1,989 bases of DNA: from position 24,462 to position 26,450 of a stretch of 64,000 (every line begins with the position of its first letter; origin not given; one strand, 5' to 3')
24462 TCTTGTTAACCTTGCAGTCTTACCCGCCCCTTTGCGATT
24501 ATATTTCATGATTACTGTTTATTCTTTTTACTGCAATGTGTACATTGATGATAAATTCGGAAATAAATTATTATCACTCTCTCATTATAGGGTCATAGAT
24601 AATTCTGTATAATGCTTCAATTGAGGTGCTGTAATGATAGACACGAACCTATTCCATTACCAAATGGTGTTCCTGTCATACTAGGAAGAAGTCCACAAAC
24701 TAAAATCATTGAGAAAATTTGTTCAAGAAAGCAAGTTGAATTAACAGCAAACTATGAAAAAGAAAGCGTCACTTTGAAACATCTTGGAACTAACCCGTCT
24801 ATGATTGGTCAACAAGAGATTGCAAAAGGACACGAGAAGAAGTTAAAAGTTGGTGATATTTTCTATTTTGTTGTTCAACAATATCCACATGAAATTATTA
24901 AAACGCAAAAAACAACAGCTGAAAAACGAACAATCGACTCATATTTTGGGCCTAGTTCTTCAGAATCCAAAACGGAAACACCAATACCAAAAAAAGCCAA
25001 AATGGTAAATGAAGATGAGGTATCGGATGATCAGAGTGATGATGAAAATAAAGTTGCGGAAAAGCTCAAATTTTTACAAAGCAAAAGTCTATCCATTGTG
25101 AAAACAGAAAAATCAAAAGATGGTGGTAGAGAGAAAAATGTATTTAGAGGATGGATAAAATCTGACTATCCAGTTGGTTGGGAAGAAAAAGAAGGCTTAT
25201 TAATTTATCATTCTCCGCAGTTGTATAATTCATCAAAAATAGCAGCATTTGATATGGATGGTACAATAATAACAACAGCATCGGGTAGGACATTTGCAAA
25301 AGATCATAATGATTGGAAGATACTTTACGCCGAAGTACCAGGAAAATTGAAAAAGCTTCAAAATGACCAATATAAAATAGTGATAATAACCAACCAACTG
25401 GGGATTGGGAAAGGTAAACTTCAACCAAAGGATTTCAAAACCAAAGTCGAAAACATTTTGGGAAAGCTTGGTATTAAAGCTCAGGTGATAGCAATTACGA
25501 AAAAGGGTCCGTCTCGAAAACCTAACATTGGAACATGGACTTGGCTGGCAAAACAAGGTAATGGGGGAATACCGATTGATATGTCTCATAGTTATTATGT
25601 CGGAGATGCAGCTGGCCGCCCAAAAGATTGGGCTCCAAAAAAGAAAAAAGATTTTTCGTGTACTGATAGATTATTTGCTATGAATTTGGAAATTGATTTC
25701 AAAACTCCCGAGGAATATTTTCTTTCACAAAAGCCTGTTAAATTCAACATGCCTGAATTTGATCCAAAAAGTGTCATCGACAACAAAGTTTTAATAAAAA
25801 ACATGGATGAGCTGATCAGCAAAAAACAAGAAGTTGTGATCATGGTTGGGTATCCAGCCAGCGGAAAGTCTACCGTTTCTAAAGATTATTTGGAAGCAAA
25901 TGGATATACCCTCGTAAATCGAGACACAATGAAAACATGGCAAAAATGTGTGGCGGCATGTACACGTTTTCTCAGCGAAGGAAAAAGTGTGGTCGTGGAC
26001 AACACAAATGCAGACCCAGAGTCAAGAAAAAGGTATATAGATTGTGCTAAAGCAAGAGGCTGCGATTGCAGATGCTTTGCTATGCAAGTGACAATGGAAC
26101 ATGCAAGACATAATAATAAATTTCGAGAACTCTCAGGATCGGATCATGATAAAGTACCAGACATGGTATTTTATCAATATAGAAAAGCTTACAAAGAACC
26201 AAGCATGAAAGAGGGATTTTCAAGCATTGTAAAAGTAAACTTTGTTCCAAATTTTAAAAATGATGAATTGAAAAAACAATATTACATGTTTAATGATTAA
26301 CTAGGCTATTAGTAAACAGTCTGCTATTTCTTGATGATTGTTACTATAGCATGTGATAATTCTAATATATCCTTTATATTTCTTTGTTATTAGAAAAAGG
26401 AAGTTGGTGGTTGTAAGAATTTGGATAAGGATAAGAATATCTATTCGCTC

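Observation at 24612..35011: Two intronless DNA-end and telomere-associated genes (PNKP then TEP1) in tandem, 645 bp apart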

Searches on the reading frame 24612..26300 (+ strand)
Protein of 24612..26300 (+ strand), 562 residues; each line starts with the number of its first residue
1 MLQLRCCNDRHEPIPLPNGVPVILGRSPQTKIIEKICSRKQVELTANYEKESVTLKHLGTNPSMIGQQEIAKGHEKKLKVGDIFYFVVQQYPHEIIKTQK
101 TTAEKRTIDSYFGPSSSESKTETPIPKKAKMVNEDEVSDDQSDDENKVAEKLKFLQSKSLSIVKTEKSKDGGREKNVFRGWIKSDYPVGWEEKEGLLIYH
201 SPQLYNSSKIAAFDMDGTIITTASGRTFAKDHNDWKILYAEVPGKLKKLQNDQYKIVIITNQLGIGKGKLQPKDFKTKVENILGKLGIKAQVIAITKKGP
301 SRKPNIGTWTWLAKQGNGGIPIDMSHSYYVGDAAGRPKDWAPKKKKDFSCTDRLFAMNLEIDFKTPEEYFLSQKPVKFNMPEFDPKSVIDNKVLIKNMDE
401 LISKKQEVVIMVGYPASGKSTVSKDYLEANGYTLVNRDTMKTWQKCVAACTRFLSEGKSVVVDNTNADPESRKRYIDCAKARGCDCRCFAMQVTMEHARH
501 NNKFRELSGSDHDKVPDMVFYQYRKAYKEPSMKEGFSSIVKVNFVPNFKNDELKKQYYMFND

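Call 5: search_protein_families(library=pfam, proteins=[window:24612-26300:+], max_evalue=0.01)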
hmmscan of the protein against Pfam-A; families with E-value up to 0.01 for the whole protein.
window:24612-26300:+ (562 aa): 7 families
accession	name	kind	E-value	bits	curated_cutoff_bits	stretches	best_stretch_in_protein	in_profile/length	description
PF08645.17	PNK3P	-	8.1e-53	178.9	22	1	209-370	1-161/161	Polynucleotide kinase 3 phosphatase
PF17913.6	FHA_2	-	3.9e-24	84.9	23.1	1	3-72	2-71/71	FHA domain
PF13671.12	AAA_33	-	1.7e-20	74.2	27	1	408-530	1-143/143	AAA domain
PF06414.18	Zeta_toxin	-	1.2e-07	31.8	22.3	1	442-509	82-147/199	Zeta toxin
PF20720.3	nSTAND3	-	0.0022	18.2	27.2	0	403-447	14-61/155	Novel STAND NTPase 3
PF01591.24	6PF2K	-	0.0022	17.8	27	0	403-425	10-32/223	6-phosphofructo-2-kinase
PF08433.16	KTI12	-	0.0029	17.6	22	0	409-425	4-20/271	Chromatin associated protein KTI12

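Call 6: search_solved_structures(query=window:24612-26300:+)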
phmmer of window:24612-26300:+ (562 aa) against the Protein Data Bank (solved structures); distinct sequences matched with E-value up to 0.001: 14.
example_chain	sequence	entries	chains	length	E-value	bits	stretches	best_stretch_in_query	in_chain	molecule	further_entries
3zvl_A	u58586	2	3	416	2.1e-116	392.8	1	187-560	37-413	BIFUNCTIONAL POLYNUCLEOTIDE PHOSPHATASE/KINASE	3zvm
1yj5_A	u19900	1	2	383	2.4e-116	392.6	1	188-560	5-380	5' polynucleotide kinase-3' phosphatase catalytic domain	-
3zvn_A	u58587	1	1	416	1e-115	390.5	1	187-560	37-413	BIFUNCTIONAL POLYNUCLEOTIDE PHOSPHATASE/KINASE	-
3u7e_B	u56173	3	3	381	3.8e-115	388.6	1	188-560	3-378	Bifunctional polynucleotide phosphatase/kinase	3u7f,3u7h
3u7g_A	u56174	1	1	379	6.1e-115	388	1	188-560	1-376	Bifunctional polynucleotide phosphatase/kinase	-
3kt9_A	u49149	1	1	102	1.4e-15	59.9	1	8-94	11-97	Aprataxin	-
1ujx_A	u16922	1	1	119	2e-15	59.5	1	12-93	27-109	polynucleotide kinase 3'-phosphatase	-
1yj5_C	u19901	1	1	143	3.7e-15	58.6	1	12-106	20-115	5' polynucleotide kinase-3' phosphatase FHA domain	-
2w3o_A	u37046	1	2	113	3.7e-15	58.6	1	12-93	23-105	BIFUNCTIONAL POLYNUCLEOTIDE PHOSPHATASE/KINASE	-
1yjm_A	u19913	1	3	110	7.8e-15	57.5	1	12-93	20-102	Polynucleotide 5'-hydroxyl-kinase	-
2brf_A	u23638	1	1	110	9.7e-15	57.2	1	12-92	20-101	BIFUNCTIONAL POLYNUCLEOTIDE PHOSPHATASE/KINASE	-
9d8a_A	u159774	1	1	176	8.8e-12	47.5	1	406-500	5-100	Rhizopus azygosporus Kinase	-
9drz_A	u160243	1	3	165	3e-09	39.1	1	406-492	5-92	p-loop containing nucleoside triphosphatehydrolase protein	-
2fpr_A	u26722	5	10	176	0.00029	22.7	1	205-333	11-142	Histidine biosynthesis bifunctional protein hisB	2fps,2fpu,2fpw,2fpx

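Call 8: list_cluster_members(proteins=[window:24612-26297:+, window:26945-35008:+])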
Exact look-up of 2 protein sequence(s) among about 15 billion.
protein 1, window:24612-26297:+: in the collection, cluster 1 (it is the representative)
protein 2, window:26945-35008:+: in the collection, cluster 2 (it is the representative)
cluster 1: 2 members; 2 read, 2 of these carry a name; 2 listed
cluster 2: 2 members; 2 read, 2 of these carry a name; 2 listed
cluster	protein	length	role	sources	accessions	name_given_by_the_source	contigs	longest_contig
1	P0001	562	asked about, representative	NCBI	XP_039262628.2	bifunctional polynucleotide phosphatase/kinase-like [Styela clava]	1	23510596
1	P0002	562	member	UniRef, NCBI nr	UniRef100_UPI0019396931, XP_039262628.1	bifunctional polynucleotide phosphatase/kinase-like n=1 Tax=Styela clava TaxID=7725 ... | bifunctional polynucleotide phosphatase/kinase-like [Styela clava]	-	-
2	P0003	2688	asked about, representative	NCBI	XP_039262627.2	telomerase protein component 1-like [Styela clava]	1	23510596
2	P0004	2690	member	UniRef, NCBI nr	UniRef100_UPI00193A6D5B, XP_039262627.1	telomerase protein component 1-like n=1 Tax=Styela clava TaxID=7725 RepID=UPI00193A6D5B | telomerase protein component 1-like [Styela clava]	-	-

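Call 9: find_encoding_contigs(protein=P0001, flank=10000, max_places=4)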
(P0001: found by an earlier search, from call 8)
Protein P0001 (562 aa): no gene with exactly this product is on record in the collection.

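Call 15: find_homologous_proteins(query=P0001, max_evalue=1e-30)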
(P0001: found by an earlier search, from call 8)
Query P0001 (562 aa): 2146 proteins with E <= 1e-30 among 8000 candidates; the best 120 are listed.
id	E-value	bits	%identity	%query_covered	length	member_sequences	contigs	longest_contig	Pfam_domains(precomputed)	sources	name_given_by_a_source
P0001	0.0e+0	1295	100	100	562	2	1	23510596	PF06414.19,PF17913.7,PF13671.13,PF08645.18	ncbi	ncbi:bifunctional polynucleotide phosphatase/kinase-like [Styela clava]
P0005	6.7e-232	789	62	99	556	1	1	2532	PF17913.7,PF13671.13,PF08645.18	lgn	-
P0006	7.3e-218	743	61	100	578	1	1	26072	PF17913.7,PF13671.13,PF08645.18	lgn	-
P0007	8.8e-211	719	59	100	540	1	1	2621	PF17913.7,PF13671.13,PF08645.18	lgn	-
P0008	1.1e-190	653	44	76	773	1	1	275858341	PF13671.13,PF13401.13,PF08645.18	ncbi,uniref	ncbi:uncharacterized protein LOC143240209 [Tachypleus tridentatus]|uniref:uncharacterized protein LO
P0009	5.3e-184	631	51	99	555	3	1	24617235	PF17913.7,PF13671.13,PF08645.18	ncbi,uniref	ncbi:bifunctional polynucleotide phosphatase/kinase-like [Clavelina lepadiformis]|uniref:bifunctiona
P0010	1.1e-179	617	54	99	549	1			PF17913.7,PF13671.13,PF08645.18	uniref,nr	uniref:Bifunctional polynucleotide phosphatase/kinase n=1 Tax=Phallusia mammillata TaxID=59560 RepID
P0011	1.8e-165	570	48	100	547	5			PF17913.7,PF13671.13,PF08645.18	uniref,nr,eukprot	uniref:bifunctional polynucleotide phosphatase/kinase n=1 Tax=Ciona intestinalis TaxID=7719 RepID=UP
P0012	1.1e-164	567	48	100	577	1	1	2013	PF17913.7,PF13671.13,PF08645.18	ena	-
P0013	2.8e-157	543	42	90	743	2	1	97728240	PF13601.13,PF17913.7,PF13671.13,PF08645.18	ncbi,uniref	ncbi:bifunctional polynucleotide phosphatase/kinase-like isoform X2 [Amphiura filiformis]|uniref:bif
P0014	1.5e-156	540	45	99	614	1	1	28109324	PF17913.7,PF13671.13,PF08645.18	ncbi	ncbi:bifunctional polynucleotide phosphatase/kinase-like [Glandiceps talaboti]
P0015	1.8e-156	540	46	99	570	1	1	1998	PF17913.7,PF13671.13,PF08645.18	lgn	-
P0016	3.6e-153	529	46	99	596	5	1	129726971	PF17913.7,PF13671.13,PF08645.18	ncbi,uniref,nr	ncbi:bifunctional polynucleotide phosphatase kinase [Pelobates cultripes]|uniref:Bifunctional polynu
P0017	9.9e-152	524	44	98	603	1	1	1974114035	PF17913.7,PF13671.13,PF08645.18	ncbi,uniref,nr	ncbi:bifunctional polynucleotide phosphatase/kinase [Protopterus annectens]|uniref:bifunctional poly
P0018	8.2e-151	521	45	99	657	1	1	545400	PF17913.7,PF13671.13,PF08645.18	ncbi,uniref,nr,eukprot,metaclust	ncbi:bifunctional polynucleotide phosphatase/kinase [Lingula anatina]|uniref:Bifunctional polynucleo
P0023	2.1e-148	513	42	99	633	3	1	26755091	PF17913.7,PF13671.13,PF08645.18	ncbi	ncbi:bifunctional polynucleotide phosphatase/kinase-like [Branchiostoma floridae x Branchiostoma jap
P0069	2.0e-141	490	41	98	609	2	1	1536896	PF17913.7,PF13671.13,PF08645.18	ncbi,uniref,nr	ncbi:bifunctional polynucleotide phosphatase/kinase [Hippocampus comes]|uniref:Polynucleotide kinase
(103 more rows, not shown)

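Call 16: find_encoding_contigs(protein=P0006, flank=10000, max_places=3)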
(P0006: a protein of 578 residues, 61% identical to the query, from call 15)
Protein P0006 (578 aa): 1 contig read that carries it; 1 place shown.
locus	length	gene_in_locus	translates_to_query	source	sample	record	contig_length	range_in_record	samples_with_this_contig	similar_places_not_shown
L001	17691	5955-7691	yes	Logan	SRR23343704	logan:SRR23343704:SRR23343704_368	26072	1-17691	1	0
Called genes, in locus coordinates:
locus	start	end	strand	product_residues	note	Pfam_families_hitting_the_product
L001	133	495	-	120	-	-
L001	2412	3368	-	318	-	PF25199:nSTAND_NTPase5 (faint), PF02374:ArsA_ATPase (weak), PF10609:ParA, PF13614:AAA_31, PF01656:CbiA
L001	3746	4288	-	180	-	PF12796:Ank_2, PF13637:Ank_4, PF13857:Ank_5, PF00023:Ank, PF13637:Ank_4, PF24521:Ank_KRIT1 (weak), PF00023:Ank, PF13606:Ank_3 (weak), +2 more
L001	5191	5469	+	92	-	PF15880:NDUFV3 (weak)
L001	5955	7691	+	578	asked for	PF17913:FHA_2, PF08645:PNK3P, PF13671:AAA_33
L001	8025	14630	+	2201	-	PF01363:FYVE, PF00610:DEP, PF00118:Cpn60_TCP1, PF01504:PIP5K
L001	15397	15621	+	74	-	-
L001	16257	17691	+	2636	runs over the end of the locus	PF05731:TROVE, PF13271:DUF4062, PF13401:AAA_22, PF24782:WD40_MABP1-WDR62_2nd, PF24807:WD40_CDC20-Fz, PF24814:WD40_Prp19, PF25047:Beta-prop_TEP1_2nd, PF25168:Beta-prop_WDR36-Utp21_2nd, +69 more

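Call 17: find_encoding_contigs(protein=P0009, flank=10000, max_places=3)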
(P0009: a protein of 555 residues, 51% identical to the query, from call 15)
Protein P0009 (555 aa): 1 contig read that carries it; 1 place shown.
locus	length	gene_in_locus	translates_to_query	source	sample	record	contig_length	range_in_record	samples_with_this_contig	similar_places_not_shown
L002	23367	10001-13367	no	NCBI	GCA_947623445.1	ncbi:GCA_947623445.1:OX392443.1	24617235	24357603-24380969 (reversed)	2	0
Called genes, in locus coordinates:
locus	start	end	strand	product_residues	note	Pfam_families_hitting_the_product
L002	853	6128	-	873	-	PF25511:Ig_CNNM4_N (weak), PF01595:CNNM, PF00571:CBS (faint), PF25562:CNBH_CNNM2_C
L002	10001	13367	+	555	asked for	PF17913:FHA_2, PF08645:PNK3P, PF13671:AAA_33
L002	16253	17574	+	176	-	PF00717:Peptidase_S24 (weak), PF10502:Peptidase_S26 (weak)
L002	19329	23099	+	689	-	PF01432:Peptidase_M3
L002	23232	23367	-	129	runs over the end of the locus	PF10169:LLPH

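Call 22: find_encoding_contigs(protein=P0005, flank=10000, max_places=4)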
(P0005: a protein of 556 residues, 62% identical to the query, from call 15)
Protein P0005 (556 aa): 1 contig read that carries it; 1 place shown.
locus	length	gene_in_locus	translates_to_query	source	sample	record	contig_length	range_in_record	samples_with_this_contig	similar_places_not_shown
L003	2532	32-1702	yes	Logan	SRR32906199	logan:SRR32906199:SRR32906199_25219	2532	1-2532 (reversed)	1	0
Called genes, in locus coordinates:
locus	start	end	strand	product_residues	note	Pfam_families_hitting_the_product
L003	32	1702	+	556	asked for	PF17913:FHA_2, PF08645:PNK3P, PF13671:AAA_33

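Call 23: find_encoding_contigs(protein=P0007, flank=10000, max_places=4)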
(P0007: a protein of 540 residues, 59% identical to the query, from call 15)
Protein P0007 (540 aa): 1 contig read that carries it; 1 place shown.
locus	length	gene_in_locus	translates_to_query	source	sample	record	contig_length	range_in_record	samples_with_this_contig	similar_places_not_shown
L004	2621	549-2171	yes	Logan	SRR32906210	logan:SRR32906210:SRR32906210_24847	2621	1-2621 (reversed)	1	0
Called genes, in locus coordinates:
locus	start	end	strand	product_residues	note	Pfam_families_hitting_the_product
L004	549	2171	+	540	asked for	PF17913:FHA_2, PF08645:PNK3P, PF13671:AAA_33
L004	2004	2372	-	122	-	-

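Call 50: find_encoding_contigs(protein=P0023, flank=1000, max_places=1)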
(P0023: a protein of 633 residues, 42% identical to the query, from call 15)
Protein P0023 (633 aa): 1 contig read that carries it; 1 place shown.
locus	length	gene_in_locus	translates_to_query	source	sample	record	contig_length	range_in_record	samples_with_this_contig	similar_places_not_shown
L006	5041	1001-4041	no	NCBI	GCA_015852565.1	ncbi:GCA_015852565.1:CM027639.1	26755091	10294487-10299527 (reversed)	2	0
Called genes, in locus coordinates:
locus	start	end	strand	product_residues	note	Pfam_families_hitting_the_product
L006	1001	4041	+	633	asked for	PF17913:FHA_2, PF08645:PNK3P, PF13671:AAA_33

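Call 51: find_encoding_contigs(protein=P0011, flank=10000, max_places=2)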
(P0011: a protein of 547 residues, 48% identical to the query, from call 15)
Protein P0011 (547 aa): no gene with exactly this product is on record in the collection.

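Call 58: find_encoding_contigs(protein=P0012, flank=3000, max_places=2)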
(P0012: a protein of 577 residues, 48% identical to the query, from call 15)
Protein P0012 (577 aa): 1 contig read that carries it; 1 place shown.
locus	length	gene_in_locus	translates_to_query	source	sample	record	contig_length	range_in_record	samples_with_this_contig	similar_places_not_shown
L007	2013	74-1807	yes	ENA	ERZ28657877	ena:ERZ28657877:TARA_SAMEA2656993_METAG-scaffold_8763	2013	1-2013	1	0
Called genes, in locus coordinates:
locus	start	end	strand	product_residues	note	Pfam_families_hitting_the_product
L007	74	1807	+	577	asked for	PF17913:FHA_2, PF08645:PNK3P, PF13671:AAA_33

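Call 68: find_encoding_contigs(protein=P0003, flank=10000, max_places=3)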
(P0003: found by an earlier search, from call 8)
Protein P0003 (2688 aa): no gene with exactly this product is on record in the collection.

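Call 71: find_encoding_contigs(protein=P0069, flank=500, max_places=1)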
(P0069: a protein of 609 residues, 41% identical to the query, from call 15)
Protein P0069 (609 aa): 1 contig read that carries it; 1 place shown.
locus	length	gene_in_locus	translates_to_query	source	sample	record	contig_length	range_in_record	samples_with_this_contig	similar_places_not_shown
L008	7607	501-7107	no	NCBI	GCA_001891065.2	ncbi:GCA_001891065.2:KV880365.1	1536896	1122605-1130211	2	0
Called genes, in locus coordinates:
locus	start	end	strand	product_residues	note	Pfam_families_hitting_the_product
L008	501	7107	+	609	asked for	PF17913:FHA_2, PF08645:PNK3P, PF13671:AAA_33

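Call 76: find_related_loci(query=P0001, collection=metagenome_contigs, flank=10000)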
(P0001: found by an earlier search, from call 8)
Query P0001 (562 aa) in metagenome_contigs; peptide patterns used: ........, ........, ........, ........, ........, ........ (x = any residue, [..] = any of these).
68 stretches matched a pattern, but none encodes a relative of the query by tblastn (E <= 1e-3).

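Call 77: find_related_loci(query=A1, collection=metagenome_contigs, flank=10000)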
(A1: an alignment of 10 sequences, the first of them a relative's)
Query A1 (562 aa) in metagenome_contigs; peptide patterns used: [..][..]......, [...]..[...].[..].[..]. (x = any residue, [..] = any of these).
600 stretches matched a pattern (row limit reached: there are more); 47 encode a relative of the query (tblastn E <= 1e-3); 47 distinct loci.
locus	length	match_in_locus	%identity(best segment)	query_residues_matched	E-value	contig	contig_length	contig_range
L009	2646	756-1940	42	188-560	2e-91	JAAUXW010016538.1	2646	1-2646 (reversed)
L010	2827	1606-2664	38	207-562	3e-74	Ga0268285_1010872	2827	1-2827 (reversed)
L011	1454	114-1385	37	190-560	2e-71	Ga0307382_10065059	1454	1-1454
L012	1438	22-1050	39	208-560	4e-70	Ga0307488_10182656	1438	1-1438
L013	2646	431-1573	35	209-544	6e-62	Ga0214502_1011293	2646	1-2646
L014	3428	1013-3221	50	206-560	3e-58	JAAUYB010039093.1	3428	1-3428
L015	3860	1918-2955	34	198-545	3e-57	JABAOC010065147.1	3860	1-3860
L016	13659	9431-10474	33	209-561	1e-46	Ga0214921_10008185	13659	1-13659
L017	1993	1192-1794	43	186-379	2e-47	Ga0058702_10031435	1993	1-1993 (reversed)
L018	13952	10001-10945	35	196-530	3e-45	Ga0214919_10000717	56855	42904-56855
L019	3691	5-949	35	210-530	9e-45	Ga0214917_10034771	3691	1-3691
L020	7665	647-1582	34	196-530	2e-43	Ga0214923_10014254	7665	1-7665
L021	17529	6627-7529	31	210-534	1e-42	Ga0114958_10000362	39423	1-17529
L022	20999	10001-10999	31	209-553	1e-40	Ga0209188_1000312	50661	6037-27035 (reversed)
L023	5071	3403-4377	32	189-480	1e-40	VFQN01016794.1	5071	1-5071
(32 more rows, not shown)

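Call 78: find_encoding_contigs(protein=P0008, flank=10000, max_places=2)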
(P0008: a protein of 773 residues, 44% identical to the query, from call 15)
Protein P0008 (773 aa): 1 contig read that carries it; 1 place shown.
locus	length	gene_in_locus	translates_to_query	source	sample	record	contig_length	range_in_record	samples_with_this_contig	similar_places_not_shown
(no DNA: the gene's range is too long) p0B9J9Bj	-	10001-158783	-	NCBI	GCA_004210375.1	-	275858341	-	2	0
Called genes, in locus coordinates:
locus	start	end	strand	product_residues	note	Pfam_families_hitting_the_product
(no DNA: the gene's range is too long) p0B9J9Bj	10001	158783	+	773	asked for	PF08645:PNK3P, PF13401:AAA_22 (faint), PF13671:AAA_33, PF08645:PNK3P, PF13671:AAA_33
